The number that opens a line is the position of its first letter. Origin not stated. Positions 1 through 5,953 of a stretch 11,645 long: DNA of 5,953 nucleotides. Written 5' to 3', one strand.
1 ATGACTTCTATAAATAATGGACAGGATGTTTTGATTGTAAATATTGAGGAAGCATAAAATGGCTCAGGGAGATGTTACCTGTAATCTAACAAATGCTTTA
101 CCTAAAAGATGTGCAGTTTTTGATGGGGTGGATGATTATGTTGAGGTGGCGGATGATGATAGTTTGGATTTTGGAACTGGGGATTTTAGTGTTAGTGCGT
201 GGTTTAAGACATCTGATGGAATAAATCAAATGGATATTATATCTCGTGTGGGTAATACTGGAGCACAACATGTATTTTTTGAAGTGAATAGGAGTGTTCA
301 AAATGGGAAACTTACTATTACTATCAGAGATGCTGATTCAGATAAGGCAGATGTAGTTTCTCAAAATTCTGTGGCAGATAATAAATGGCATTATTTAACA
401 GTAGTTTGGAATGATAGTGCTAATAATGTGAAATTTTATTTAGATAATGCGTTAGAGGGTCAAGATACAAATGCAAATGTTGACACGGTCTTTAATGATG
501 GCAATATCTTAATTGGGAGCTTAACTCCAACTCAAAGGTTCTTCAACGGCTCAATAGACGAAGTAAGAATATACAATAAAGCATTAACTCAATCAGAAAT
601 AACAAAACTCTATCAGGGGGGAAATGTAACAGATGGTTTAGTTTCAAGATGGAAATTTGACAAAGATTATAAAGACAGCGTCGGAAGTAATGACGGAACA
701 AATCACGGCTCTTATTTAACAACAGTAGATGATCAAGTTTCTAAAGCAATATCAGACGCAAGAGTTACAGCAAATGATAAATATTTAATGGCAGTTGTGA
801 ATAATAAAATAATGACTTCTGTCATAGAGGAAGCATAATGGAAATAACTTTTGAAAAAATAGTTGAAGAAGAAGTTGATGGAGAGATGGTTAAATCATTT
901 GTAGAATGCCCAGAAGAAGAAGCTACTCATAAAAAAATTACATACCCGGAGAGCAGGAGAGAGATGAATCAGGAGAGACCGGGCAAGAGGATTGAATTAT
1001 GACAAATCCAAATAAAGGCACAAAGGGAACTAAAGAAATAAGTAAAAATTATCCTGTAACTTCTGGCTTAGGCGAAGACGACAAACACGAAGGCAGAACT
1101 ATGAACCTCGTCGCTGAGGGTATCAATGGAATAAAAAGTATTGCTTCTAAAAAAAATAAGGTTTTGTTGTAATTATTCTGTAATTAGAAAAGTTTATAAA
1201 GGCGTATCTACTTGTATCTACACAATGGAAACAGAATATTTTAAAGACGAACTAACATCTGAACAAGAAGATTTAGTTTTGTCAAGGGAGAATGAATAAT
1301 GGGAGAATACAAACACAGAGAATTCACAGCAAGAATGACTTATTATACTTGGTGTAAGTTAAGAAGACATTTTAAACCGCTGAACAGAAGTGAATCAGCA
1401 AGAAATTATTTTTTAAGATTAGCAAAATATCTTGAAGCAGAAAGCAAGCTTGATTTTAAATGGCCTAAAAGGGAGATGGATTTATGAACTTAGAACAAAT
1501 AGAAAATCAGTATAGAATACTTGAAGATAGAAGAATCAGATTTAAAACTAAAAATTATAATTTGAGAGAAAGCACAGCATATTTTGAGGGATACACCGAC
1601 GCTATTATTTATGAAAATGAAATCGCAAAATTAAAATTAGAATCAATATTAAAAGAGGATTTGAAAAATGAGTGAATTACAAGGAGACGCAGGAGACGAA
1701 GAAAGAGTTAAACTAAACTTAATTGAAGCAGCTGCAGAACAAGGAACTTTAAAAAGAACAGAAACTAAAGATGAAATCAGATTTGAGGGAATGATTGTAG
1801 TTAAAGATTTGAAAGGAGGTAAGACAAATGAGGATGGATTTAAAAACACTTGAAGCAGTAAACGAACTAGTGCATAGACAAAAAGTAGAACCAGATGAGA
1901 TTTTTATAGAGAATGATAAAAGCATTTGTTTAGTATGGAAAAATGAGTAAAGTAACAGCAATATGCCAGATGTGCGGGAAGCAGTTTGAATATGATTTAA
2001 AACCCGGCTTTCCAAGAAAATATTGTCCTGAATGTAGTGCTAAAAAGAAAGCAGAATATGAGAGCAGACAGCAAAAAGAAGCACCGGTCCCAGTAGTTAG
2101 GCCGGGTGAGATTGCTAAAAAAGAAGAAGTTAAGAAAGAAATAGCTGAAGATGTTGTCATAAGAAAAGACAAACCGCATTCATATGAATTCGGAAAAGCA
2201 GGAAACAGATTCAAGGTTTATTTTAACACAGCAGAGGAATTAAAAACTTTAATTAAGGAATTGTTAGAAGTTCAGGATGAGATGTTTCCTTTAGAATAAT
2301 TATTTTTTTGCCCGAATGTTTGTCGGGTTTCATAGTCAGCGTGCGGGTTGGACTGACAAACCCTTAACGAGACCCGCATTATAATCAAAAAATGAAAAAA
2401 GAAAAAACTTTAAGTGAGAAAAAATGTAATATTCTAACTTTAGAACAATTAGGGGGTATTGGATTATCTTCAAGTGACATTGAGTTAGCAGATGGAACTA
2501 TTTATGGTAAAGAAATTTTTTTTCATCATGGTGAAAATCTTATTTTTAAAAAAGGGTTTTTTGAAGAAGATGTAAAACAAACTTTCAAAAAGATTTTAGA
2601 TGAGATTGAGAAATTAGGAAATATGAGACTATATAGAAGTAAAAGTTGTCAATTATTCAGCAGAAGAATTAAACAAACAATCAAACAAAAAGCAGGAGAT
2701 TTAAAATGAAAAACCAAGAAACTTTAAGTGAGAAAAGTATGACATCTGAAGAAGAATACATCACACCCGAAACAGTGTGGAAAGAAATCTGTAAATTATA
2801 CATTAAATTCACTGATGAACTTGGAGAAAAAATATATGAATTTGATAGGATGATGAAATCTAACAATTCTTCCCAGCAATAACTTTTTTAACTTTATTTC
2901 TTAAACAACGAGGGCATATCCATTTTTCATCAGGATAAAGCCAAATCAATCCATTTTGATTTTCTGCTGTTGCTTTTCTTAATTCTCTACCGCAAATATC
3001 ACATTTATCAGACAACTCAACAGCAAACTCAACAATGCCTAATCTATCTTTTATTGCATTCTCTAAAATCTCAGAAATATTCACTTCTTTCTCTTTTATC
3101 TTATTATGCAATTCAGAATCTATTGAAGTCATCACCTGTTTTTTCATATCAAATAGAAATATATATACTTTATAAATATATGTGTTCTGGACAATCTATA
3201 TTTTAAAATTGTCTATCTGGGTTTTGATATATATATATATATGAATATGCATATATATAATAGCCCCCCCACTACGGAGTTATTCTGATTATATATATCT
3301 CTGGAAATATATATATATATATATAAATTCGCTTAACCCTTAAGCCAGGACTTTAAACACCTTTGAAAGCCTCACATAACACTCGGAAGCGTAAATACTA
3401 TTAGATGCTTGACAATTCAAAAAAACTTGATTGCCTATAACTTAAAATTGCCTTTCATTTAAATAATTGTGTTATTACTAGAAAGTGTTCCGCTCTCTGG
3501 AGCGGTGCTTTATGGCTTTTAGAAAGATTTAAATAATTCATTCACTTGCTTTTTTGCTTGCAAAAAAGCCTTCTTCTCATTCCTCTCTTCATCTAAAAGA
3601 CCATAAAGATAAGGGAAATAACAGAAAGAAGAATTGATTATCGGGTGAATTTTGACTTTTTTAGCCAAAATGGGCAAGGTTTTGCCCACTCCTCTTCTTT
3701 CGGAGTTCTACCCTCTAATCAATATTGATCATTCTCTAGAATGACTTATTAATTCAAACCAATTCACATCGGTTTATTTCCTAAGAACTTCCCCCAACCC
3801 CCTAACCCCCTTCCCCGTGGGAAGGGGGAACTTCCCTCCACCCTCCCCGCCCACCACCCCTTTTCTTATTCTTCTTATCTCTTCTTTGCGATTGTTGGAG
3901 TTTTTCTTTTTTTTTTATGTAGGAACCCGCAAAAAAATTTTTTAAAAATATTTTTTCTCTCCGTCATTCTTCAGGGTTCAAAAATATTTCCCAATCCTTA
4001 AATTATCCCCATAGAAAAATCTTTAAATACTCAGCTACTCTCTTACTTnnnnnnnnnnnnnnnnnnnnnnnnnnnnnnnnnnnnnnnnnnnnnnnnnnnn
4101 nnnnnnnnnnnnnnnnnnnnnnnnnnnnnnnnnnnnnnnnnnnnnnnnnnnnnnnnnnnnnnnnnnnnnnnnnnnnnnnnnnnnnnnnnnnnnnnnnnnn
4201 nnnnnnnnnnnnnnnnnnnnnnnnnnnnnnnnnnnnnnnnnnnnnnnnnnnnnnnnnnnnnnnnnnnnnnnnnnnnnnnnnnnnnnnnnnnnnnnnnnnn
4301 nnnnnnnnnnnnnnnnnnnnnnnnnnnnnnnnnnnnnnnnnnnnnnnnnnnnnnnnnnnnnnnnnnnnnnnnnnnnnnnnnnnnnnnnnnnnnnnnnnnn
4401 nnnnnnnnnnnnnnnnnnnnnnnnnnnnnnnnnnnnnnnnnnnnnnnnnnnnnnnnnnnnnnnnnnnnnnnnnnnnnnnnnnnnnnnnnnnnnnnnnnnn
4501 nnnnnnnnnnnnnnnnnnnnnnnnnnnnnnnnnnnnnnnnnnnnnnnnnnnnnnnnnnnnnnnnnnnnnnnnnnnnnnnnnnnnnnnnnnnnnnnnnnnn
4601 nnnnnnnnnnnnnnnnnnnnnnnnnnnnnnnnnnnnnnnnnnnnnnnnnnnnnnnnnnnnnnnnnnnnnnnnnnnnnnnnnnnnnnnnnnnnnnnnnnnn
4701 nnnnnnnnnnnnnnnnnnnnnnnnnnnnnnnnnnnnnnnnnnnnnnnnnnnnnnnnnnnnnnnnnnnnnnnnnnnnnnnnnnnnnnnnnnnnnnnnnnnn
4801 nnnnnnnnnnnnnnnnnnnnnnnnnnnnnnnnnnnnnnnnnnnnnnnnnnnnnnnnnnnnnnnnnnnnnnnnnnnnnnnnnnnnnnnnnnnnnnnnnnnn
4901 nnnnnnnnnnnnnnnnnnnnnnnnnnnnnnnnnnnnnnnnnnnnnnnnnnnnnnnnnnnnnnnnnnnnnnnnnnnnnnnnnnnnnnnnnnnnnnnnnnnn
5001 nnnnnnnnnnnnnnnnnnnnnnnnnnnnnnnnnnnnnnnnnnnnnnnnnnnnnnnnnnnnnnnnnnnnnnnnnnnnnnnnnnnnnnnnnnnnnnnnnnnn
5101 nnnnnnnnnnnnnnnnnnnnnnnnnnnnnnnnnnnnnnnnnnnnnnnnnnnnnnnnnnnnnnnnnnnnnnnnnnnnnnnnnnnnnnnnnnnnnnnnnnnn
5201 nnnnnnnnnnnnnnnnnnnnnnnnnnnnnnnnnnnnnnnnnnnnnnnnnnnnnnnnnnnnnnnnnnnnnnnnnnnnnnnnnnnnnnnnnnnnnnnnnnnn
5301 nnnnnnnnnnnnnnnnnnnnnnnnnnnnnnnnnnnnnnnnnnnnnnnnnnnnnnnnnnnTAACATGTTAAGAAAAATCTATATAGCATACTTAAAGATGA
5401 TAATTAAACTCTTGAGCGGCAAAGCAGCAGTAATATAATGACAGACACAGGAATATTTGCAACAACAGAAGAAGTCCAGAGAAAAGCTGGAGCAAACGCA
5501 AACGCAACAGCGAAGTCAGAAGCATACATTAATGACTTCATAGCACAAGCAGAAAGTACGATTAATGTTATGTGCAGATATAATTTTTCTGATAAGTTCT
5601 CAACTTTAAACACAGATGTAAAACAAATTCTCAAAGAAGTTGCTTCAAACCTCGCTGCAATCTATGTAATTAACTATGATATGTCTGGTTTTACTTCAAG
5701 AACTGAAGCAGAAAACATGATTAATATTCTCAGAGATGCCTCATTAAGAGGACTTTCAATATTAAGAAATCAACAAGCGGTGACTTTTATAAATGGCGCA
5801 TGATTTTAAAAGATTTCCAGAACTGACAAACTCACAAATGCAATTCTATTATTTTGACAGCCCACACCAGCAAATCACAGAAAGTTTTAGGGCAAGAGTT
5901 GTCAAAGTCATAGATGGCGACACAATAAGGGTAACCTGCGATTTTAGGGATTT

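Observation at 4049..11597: Head-only miniature HK97-lineage genome with no recognisable tail, replication or integration genes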

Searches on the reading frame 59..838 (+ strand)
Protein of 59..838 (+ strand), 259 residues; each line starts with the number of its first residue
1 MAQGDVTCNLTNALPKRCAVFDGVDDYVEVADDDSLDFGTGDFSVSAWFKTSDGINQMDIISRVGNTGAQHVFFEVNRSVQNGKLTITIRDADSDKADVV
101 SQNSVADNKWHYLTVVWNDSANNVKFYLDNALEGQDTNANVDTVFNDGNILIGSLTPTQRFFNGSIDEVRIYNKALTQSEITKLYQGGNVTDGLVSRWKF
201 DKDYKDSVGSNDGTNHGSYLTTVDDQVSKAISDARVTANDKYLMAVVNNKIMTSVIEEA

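Call 6: search_protein_families(library=pfam, max_evalue=0.1, proteins=[window:59-838:+])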
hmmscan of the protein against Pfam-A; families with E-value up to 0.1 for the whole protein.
window:59-838:+ (259 aa): 6 families
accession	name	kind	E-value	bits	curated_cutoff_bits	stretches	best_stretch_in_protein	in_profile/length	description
PF13385.13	Laminin_G_3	-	5.3e-30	105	27.6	1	22-181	1-150/151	Concanavalin A-like lectin/glucanases superfamily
PF07953.20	Toxin_R_bind_N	-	2.7e-12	47.2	23.8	1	25-176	36-191/191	Clostridium neurotoxin, N-terminal receptor binding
PF02210.31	Laminin_G_2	-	7.3e-10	39.8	22.9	1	79-172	24-124/126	Laminin G domain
PF18483.9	Lectin_L-type_dom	-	8.2e-05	23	78.3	1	58-150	113-193/215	Legume lectin beta-barrel domain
PF00354.24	Pentaxin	-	0.0002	21.5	25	1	96-199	71-180/194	Pentaxin family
PF02973.23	Sialidase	-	0.0015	18.5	26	1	64-183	53-183/189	Sialidase, N-terminal domain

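Call 7: search_protein_families(library=phrogs, max_evalue=0.1, proteins=[window:59-838:+])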
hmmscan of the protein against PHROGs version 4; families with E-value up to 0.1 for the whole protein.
window:59-838:+ (259 aa): 10 families
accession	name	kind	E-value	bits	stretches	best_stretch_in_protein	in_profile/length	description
phrog_8510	-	head and packaging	1.4e-17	63.8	1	21-185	734-897/1348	virion structural protein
phrog_3545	-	unknown function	1e-15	57.9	1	18-183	794-971/1115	-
phrog_24074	-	unknown function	1e-13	51.5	2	21-171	462-605/892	-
phrog_17320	-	unknown function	1.4e-08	34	1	44-192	949-1098/1373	-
phrog_22373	-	unknown function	2.9e-06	27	1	123-198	127-208/688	-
phrog_4390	-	unknown function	6.1e-05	23.7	1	75-186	120-240/253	-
phrog_36859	-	unknown function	8e-05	22.5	1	158-210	425-479/500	-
phrog_38537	-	tail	0.00043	20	1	3-184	433-605/611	tail fiber protein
phrog_17347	-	unknown function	0.00047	20.9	1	114-188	132-208/312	-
phrog_5939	-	tail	0.0014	18.2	1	66-192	634-768/801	tail protein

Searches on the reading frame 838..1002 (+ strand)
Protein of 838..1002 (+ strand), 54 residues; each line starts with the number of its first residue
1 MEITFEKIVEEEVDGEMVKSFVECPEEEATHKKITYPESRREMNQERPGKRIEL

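Call 8: search_protein_families(library=pfam, max_evalue=0.1, proteins=[window:838-1002:+])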
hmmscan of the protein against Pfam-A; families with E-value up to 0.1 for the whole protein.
window:838-1002:+ (54 aa): 0 families

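Call 9: search_protein_families(library=phrogs, max_evalue=0.1, proteins=[window:838-1002:+])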
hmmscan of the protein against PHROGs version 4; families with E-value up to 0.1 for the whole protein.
window:838-1002:+ (54 aa): 0 families

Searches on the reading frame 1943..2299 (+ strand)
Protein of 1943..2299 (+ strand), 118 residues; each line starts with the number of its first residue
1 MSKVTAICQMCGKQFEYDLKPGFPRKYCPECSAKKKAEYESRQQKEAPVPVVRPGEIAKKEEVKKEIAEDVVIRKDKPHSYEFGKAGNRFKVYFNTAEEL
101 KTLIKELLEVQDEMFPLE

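Call 8: search_protein_families(library=pfam, max_evalue=0.1, proteins=[window:1943-2299:+])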
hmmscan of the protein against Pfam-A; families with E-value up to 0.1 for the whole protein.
window:1943-2299:+ (118 aa): 9 families
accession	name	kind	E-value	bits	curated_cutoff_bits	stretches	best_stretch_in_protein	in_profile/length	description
PF24445.1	DUF7564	-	0.00057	20.7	32.2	1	1-61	1-59/76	Family of unknown function (DUF7564)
PF09538.15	FYDLN_acid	-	0.0021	19.1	23.9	1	7-76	11-77/105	Protein of unknown function (FYDLN_acid)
PF09723.15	Zn_ribbon_8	-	0.0035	17.8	34.4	1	8-33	8-34/41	Zinc ribbon domain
PF12773.13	DZR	-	0.024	15.2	27.3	1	6-37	13-36/45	Double zinc ribbon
PF14803.11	Zn_ribbon_Nudix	-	0.024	15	25.6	0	8-32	3-29/34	Nudix N-terminal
PF12647.12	RNHCP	-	0.032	14.6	24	1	6-39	4-37/90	RNHCP domain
PF01155.25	HypA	-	0.037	14.5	28.9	1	3-35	68-96/112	Hydrogenase/urease nickel incorporation, metallochaperone, hypA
PF22975.2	EPS8_2nd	-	0.062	14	27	1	59-106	32-79/155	EPS8 spectrin-like domain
PF23458.2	DUF7130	-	0.074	13.4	35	0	6-39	54-84/89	Domain of unknown function (DUF7130)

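Call 9: search_protein_families(library=phrogs, max_evalue=0.1, proteins=[window:1943-2299:+])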
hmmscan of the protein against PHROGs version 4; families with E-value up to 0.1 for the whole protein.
window:1943-2299:+ (118 aa): 5 families
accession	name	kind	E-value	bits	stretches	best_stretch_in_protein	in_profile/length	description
phrog_559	-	DNA, RNA and nucleotide metabolism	0.0023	17.8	1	3-81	151-279/607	HNH endonuclease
phrog_1271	-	DNA, RNA and nucleotide metabolism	0.0045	17.4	1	3-86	210-275/361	HNH endonuclease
phrog_5104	-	unknown function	0.019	15.5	1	3-46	53-98/228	-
phrog_1035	-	DNA, RNA and nucleotide metabolism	0.063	14.1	1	6-82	64-125/271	endonuclease VII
phrog_19431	-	unknown function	0.071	14.1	1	3-40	18-54/81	-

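Call 95: search_protein_families(library=ncbifam, max_evalue=0.1, proteins=[window:1943-2299:+])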
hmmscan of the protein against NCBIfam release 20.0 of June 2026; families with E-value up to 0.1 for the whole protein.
window:1943-2299:+ (118 aa): 4 families
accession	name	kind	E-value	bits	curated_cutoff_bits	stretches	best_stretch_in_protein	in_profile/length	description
TIGR04104.1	cxxc_20_cxxc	subfamily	0.021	15.2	45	1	7-44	2-44/93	TIGR04104 family putative zinc finger protein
NF047948.1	male_kill_WMK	equivalog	0.024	14.1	300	1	61-113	175-227/300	WO male-killing family protein Wmk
TIGR02605.1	CxxC_CxxC_SSSS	subfamily_domain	0.027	14.5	31.3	1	8-35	8-36/52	FmdB family zinc ribbon protein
NF001607.0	PRK00398.1-4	equivalog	0.038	13.7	89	0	1-34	5-37/53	DNA-directed RNA polymerase subunit P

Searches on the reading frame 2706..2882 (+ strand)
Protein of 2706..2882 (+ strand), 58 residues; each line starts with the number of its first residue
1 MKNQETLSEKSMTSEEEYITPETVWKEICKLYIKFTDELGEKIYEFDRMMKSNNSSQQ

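Call 8: search_protein_families(library=pfam, max_evalue=0.1, proteins=[window:2706-2882:+])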
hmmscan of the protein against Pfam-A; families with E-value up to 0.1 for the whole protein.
window:2706-2882:+ (58 aa): 0 families

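Call 9: search_protein_families(library=phrogs, max_evalue=0.1, proteins=[window:2706-2882:+])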
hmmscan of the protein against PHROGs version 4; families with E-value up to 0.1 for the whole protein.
window:2706-2882:+ (58 aa): 1 family
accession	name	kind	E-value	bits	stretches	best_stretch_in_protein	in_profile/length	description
phrog_3240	-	unknown function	0.094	14.5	0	9-49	19-59/80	-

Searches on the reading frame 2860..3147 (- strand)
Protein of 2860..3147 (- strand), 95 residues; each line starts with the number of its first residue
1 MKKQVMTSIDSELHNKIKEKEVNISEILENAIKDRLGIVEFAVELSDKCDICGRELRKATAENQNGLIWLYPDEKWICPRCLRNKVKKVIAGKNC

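Call 8: search_protein_families(library=pfam, max_evalue=0.1, proteins=[window:2860-3147:-])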
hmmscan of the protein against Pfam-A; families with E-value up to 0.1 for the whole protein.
window:2860-3147:- (95 aa): 4 families
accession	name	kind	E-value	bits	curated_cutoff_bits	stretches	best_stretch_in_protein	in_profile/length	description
PF07362.18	CcdA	-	0.0001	23.1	22.4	1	2-35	1-34/71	Post-segregation antitoxin CcdA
PF19335.5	HMBD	-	0.0068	16.8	23.6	0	48-58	17-27/28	Heavy metal binding domain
PF06827.20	zf-FPG_IleRS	-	0.0096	16.2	21.3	0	75-82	21-28/30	Zinc finger found in FPG and IleRS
PF09723.15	Zn_ribbon_8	-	0.031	14.7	34.4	0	74-90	26-41/41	Zinc ribbon domain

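Call 9: search_protein_families(library=phrogs, max_evalue=0.1, proteins=[window:2860-3147:-])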
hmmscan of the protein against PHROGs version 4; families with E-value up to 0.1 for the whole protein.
window:2860-3147:- (95 aa): 4 families
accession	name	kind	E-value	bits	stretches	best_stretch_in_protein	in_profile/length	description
phrog_21089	-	unknown function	0.00045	21.2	1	1-35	8-42/79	-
phrog_3180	-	transcription regulation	0.00049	21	1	1-34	4-41/50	Arc-like repressor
phrog_12892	-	unknown function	0.021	15.9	1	1-66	1-57/138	-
phrog_4446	-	unknown function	0.024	15.3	1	23-84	120-182/204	-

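Call 95: search_protein_families(library=ncbifam, max_evalue=0.1, proteins=[window:2860-3147:-])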
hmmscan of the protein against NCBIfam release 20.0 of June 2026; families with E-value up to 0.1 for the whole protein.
window:2860-3147:- (95 aa): 6 families
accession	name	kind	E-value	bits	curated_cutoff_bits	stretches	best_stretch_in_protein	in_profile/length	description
NF010264.0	PRK13710.1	equivalog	0.015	15.6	100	1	1-33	1-33/72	type II toxin-antitoxin system antitoxin CcdA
NF041103.1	PFKA_PPi_Ttgales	equivalog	0.024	13.7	550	1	6-60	250-302/407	diphosphate--fructose-6-phosphate 1-phosphotransferase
NF045995.1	MAG0865_DivIVA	hypoth_equivalog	0.025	14.7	55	0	38-65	32-59/69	MAG0865 family DivIVA-related protein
NF003464.0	PRK05087.1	equivalog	0.044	13.8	68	1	1-51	3-52/78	D-alanine--poly(phosphoribitol) ligase subunit DltC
TIGR02605.1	CxxC_CxxC_SSSS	subfamily_domain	0.068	13.2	31.3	0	75-91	26-42/52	FmdB family zinc ribbon protein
NF006612.0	PRK09174.1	equivalog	0.072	12.7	183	1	7-40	141-174/204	F0F1 ATP synthase subunit B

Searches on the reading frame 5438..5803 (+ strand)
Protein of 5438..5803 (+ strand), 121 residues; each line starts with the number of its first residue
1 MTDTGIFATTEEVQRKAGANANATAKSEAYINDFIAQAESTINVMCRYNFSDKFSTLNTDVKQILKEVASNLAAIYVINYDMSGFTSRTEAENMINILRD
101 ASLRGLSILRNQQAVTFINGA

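Call 6: search_protein_families(library=pfam, max_evalue=0.1, proteins=[window:5438-5803:+])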
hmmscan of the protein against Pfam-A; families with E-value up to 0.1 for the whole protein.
window:5438-5803:+ (121 aa): 3 families
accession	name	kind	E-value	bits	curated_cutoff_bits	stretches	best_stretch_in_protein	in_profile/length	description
PF05135.19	Phage_connect_1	-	0.00046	21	21.2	1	18-72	12-64/101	Phage gp6-like head-tail connector protein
PF01882.25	DUF58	-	0.016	14.9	23.4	1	26-92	22-88/216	Protein of unknown function DUF58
PF23357.1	DUF7088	-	0.067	13.8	27.8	1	39-95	21-78/105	Domain of unknown function (DUF7088)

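Call 7: search_protein_families(library=phrogs, max_evalue=0.1, proteins=[window:5438-5803:+])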
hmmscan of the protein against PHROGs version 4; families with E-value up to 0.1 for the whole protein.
window:5438-5803:+ (121 aa): 3 families
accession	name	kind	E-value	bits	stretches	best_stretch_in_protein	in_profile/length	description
phrog_18677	-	unknown function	0.0019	19.5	1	23-85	27-83/121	-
phrog_137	-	connector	0.048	14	1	2-90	58-138/222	head-tail adaptor Ad1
phrog_5819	-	unknown function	0.08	13.8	0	11-83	70-142/148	-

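Call 50: search_solved_structures(query=A2, max_evalue=10)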
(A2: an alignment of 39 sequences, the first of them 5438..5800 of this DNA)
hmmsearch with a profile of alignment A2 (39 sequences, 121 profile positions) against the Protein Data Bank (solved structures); distinct sequences matched with E-value up to 10: 4.
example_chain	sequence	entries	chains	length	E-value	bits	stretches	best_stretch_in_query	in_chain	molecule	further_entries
1sfu_A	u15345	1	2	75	0.29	14.6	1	76-117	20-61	34L protein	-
7rps_A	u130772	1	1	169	0.29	14.6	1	56-116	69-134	Fibronectin-binding lipoprotein FbpB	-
5gtx_A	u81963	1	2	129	0.33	14.4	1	17-75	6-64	buckwheat glutaredoxin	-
5a60_A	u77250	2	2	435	1.1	12.8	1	27-73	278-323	INORGANIC TRIPHOSPHATASE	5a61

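Call 62: search_protein_families(library=pfam, alignment_id=A2, max_evalue=0.01)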
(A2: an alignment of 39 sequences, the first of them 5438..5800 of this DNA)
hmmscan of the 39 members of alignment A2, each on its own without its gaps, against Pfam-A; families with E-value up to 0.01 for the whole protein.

A. member 1, window:5438-5800:+ (121 aa): 1 family
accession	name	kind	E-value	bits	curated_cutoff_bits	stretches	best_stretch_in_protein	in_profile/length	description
PF05135.19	Phage_connect_1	-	0.00046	21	21.2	1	18-72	12-64/101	Phage gp6-like head-tail connector protein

B. families by the number of members that match (of 39 scanned): 3 families
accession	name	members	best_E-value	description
PF05135.19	Phage_connect_1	1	0.00046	Phage gp6-like head-tail connector protein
PF02952.23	Fucose_iso_C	1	0.0073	L-fucose isomerase, C-terminal domain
PF24163.2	HCP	1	0.0074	Head completion protein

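Call 95: search_protein_families(library=ncbifam, max_evalue=0.1, proteins=[window:5438-5803:+])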
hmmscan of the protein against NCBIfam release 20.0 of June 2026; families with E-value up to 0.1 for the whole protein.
window:5438-5803:+ (121 aa): 2 families
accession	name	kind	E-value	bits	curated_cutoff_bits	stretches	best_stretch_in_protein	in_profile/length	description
NF050002.1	YqbG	equivalog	0.035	14.1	100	1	25-76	17-69/125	protein YqbG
NF047871.1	vicin_ArsD_rel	equivalog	0.064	13.1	90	1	40-83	24-66/124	ArsD-related vicinal cysteine protein VcpD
